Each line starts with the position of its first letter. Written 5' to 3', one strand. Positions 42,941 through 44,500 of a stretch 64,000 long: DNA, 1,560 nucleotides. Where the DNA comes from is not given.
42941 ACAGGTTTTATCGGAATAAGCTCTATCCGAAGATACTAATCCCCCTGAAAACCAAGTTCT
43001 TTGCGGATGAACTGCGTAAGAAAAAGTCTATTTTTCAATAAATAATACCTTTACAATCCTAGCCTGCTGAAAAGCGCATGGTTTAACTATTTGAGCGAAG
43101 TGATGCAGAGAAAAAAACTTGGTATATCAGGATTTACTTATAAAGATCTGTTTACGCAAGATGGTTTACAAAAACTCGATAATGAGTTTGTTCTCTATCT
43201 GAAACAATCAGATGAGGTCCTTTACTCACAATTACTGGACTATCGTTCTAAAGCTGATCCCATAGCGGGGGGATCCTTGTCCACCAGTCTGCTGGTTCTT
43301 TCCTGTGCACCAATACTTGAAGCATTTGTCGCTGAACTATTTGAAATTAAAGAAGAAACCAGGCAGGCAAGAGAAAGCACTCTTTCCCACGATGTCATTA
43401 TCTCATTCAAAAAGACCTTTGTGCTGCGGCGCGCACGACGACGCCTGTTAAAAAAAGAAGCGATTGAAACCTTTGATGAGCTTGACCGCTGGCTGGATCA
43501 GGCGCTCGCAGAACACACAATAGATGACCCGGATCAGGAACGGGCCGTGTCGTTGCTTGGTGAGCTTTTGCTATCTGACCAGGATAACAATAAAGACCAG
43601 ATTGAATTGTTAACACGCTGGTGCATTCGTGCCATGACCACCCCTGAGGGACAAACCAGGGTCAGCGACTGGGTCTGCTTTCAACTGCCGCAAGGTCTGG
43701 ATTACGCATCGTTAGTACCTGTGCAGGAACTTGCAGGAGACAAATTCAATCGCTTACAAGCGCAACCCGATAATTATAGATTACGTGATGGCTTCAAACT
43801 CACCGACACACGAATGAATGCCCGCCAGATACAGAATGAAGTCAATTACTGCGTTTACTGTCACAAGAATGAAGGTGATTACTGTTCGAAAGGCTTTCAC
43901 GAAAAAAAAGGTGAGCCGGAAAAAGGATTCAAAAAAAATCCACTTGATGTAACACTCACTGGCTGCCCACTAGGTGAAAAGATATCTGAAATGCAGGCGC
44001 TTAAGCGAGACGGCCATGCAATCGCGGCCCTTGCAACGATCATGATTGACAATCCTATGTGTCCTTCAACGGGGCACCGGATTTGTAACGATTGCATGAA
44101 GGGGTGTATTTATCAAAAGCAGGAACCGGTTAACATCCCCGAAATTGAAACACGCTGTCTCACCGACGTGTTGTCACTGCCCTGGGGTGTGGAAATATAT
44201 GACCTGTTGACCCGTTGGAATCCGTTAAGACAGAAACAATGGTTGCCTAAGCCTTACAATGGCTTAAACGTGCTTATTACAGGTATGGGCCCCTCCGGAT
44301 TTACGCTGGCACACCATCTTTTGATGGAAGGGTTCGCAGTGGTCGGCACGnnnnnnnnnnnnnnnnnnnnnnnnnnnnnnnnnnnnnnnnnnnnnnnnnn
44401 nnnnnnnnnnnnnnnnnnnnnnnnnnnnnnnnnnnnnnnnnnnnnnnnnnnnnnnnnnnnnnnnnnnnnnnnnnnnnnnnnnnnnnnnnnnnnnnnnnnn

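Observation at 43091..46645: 1184-aa single-polypeptide fusion of GltD/NfnB-like and PyrK/FNR-like modules with an uncharacterised N-terminal domain of about 250 aa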

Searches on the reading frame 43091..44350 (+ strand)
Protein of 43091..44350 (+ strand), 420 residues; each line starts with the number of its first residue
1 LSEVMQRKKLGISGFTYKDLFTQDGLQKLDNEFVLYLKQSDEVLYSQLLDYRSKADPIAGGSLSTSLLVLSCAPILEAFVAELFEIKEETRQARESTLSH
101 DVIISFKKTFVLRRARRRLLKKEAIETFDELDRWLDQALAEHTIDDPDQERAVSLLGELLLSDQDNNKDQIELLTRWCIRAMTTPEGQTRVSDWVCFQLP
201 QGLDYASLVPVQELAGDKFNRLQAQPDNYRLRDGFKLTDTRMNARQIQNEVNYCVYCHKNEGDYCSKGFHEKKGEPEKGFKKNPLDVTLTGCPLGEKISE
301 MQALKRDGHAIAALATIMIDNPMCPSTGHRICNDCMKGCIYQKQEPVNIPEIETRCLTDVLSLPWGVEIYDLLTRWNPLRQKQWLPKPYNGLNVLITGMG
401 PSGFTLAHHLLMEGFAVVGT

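Call 26: search_solved_structures(query=window:43091-44350:+, max_evalue=1, show_alignments=3)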
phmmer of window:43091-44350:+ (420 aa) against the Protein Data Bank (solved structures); distinct sequences matched with E-value up to 1: 9.
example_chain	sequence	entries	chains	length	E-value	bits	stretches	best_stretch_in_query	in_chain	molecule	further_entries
4e2l_A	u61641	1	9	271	0.11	14.5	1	125-216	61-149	Ferric enterobactin (Enterochelin) transport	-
3b8n_A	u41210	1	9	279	0.12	14.4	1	125-215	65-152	Ferric enterobactin (Enterochelin) transport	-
3b8m_A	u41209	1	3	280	0.12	14.3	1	125-215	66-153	Ferric enterobactin (Enterochelin) transport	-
5nmw_A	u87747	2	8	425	0.16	13.9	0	385-410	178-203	Flavin-containing monooxygenase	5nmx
9ski_A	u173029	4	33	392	0.21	13.5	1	125-220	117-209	Ferric enterobactin transport protein FepE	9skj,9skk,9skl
6m39_A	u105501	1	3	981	0.28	13.1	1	209-270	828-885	Spike glycoprotein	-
6m15_B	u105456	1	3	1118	0.32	12.9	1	209-270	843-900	Spike glycoprotein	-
6m16_B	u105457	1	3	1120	0.33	12.9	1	209-270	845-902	Spike glycoprotein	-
4y4m_A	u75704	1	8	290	0.74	11.7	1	393-418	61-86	Putative ribose 1,5-bisphosphate isomerase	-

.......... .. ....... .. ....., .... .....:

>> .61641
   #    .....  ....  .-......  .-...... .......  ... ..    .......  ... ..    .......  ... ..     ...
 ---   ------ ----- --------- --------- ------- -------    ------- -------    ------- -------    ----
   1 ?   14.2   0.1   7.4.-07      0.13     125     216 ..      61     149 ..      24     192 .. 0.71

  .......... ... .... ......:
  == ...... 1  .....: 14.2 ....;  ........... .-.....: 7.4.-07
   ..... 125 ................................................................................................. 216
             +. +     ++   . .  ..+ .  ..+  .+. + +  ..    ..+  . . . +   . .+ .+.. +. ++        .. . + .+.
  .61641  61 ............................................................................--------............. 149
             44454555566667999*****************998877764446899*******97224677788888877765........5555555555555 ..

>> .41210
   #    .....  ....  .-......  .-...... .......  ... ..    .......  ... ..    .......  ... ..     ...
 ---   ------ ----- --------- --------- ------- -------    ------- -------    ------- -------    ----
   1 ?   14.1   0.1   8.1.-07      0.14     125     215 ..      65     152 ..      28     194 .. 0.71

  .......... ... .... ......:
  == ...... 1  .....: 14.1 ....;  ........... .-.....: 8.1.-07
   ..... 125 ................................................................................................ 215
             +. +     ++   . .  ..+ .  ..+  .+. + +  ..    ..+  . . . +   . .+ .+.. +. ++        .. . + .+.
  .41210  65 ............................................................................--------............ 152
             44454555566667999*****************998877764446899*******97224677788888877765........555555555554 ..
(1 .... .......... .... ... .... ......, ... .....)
